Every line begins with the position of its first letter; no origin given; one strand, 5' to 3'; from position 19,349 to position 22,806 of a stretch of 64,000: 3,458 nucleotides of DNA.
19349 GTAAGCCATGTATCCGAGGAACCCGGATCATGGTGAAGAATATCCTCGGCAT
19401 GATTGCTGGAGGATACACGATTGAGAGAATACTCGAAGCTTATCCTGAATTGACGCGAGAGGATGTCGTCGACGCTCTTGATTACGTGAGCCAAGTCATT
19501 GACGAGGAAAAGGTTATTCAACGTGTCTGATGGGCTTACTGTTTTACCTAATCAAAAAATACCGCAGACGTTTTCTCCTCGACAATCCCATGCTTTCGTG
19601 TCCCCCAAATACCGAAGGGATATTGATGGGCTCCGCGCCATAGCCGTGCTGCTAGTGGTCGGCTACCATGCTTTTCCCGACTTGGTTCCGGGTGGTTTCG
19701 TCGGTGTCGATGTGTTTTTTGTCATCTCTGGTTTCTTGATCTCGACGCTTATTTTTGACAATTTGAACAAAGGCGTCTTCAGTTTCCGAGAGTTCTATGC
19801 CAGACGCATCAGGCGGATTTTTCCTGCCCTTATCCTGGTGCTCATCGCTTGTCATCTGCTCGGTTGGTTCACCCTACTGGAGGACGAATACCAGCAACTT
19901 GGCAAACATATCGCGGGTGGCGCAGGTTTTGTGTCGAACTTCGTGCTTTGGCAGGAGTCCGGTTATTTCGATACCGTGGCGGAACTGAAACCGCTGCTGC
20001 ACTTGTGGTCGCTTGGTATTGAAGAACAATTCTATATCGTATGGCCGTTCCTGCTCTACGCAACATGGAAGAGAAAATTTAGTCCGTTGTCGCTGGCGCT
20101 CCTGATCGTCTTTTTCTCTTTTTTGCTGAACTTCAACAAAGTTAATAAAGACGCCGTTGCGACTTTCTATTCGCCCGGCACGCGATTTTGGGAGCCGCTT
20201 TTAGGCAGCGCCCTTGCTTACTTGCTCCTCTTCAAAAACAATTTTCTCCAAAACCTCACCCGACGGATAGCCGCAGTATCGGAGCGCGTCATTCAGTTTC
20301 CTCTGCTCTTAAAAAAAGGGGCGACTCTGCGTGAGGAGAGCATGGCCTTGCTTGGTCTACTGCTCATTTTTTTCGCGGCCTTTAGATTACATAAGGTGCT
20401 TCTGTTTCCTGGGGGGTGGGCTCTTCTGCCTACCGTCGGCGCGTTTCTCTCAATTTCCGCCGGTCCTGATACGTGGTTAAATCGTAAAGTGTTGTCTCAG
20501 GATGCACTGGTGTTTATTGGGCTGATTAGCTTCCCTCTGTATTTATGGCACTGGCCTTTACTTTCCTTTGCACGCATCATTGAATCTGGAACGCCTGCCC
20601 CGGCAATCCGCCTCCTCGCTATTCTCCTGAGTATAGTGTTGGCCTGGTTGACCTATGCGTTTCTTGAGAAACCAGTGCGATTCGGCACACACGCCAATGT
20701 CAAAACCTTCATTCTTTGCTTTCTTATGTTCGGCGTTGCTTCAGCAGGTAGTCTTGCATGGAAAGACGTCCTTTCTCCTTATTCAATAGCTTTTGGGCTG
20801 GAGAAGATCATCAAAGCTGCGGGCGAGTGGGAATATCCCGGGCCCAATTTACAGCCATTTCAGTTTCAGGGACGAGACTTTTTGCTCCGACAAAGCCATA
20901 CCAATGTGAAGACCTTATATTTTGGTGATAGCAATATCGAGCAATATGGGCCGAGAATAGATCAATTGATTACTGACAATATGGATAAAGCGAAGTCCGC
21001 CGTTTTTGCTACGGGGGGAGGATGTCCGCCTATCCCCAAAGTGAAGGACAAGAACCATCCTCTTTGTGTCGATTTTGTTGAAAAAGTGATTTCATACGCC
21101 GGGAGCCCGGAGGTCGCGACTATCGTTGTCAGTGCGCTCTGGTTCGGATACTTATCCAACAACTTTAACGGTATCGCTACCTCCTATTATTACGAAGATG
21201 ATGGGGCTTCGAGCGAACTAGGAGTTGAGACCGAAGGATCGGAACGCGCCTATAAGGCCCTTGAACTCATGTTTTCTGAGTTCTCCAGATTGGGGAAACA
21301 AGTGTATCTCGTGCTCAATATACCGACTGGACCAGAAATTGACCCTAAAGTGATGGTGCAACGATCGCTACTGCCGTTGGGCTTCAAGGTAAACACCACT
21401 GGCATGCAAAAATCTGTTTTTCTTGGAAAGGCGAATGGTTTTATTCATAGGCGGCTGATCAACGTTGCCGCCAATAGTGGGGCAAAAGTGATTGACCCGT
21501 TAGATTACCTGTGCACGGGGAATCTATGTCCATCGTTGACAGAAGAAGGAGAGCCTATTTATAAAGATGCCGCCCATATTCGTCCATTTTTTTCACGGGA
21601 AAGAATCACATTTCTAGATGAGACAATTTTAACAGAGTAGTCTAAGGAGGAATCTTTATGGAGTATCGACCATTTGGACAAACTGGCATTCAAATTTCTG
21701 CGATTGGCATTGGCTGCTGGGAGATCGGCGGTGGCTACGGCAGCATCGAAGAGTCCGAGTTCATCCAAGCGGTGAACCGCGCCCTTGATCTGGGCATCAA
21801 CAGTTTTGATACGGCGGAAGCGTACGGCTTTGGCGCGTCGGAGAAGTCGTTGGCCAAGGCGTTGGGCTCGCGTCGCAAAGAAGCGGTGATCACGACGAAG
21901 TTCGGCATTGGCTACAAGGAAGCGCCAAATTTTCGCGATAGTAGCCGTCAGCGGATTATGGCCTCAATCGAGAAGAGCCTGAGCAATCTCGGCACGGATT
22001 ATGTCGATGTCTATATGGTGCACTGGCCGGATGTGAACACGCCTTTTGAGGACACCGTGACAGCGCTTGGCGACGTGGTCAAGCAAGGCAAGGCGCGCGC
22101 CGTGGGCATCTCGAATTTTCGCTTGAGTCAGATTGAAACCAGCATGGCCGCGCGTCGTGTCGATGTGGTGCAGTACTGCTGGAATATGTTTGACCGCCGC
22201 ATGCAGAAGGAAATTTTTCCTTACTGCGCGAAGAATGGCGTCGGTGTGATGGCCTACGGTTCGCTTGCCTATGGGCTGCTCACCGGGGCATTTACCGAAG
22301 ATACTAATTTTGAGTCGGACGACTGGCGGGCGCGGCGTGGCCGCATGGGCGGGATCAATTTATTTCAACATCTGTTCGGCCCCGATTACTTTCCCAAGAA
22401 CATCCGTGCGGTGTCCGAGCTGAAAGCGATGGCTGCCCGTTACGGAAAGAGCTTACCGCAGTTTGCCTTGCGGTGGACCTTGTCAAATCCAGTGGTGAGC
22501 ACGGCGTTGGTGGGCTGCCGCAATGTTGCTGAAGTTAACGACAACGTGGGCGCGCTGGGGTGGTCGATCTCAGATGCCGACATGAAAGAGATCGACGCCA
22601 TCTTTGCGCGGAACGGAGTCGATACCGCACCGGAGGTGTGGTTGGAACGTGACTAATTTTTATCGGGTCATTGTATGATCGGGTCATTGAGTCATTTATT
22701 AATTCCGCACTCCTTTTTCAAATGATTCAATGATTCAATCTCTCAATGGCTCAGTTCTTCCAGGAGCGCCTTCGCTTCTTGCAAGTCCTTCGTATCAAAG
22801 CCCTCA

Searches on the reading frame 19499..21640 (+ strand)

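Call 64: search_protein_families(library=pfam, proteins=[window:19499-21640:+])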
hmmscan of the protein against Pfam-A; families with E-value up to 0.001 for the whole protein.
window:19499-21640:+ (713 aa): 2 families
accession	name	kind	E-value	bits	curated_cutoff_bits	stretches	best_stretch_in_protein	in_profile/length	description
PF01757.29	Acyl_transf_3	-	6.1e-31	108.1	31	1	41-386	3-325/326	Acyltransferase domain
PF19040.6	SGNH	-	8.1e-26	91.7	27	1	471-700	25-240/248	SGNH domain (fused to AT3 domains)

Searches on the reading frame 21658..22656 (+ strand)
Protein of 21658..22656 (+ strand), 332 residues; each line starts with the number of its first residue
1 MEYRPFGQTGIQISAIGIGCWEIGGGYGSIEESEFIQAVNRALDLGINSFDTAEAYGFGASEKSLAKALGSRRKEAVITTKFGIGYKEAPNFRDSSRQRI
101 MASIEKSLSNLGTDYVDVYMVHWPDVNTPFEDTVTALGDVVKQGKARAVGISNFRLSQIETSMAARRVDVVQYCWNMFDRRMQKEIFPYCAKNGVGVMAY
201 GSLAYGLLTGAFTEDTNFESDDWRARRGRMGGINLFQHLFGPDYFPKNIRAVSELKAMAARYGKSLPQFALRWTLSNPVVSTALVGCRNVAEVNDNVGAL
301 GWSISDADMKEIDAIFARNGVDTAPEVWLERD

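Call 13: find_encoding_contigs(protein=window:21658-22656:+, flank=10000, max_places=4)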
Protein window:21658-22656:+ (332 aa): no gene with exactly this product is on record in the collection.

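Call 64: search_protein_families(library=pfam, proteins=[window:21658-22656:+])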
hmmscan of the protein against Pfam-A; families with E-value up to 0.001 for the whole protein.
window:21658-22656:+ (332 aa): 1 family
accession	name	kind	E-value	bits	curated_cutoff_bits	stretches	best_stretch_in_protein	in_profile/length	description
PF00248.27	Aldo_ket_red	-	7.3e-79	265.3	24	1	16-315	2-289/291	Aldo/keto reductase family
